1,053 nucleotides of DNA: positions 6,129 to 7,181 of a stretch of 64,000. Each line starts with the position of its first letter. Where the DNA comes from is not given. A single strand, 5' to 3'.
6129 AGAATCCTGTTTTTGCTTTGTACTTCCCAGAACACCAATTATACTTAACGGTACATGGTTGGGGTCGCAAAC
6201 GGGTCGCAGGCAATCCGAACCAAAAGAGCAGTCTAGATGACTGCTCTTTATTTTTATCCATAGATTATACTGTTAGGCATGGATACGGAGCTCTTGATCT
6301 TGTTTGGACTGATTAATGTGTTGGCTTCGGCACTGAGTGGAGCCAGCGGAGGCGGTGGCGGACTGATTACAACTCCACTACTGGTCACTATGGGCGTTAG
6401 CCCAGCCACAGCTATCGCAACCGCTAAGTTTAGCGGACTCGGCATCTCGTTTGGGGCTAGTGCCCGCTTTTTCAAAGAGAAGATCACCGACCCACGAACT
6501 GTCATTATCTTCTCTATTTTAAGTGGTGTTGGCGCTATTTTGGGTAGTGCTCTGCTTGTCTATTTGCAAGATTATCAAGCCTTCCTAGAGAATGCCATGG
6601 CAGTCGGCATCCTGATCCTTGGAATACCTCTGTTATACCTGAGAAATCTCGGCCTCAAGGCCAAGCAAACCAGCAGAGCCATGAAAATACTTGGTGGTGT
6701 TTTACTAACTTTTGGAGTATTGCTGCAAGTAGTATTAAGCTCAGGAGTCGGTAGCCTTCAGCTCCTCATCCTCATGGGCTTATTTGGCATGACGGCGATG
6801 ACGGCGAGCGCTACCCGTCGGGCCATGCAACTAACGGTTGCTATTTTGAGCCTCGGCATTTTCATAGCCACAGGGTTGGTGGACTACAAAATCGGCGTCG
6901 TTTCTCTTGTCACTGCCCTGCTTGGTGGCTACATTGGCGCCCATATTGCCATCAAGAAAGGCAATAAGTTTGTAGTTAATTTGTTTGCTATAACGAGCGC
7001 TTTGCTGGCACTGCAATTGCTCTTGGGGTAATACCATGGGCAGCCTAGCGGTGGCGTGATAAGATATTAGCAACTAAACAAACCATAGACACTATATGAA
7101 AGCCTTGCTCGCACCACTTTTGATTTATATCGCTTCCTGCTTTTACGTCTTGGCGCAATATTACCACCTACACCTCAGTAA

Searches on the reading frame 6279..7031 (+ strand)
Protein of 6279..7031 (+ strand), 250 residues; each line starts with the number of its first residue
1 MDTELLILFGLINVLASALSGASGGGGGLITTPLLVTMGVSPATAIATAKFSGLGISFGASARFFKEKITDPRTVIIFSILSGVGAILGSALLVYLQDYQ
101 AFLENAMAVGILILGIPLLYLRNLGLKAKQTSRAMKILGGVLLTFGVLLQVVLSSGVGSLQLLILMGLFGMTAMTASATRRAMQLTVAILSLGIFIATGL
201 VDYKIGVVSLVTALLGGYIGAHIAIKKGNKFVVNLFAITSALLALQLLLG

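Call 60: search_protein_families(library=pfam, proteins=[window:6279-7031:+], max_evalue=0.001)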
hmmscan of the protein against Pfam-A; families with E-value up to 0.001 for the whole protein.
window:6279-7031:+ (250 aa): 1 family
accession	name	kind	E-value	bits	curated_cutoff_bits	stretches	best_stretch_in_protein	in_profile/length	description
PF01925.25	TauE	-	1.7e-28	100.3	32.6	1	11-247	3-237/237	Sulfite exporter TauE/SafE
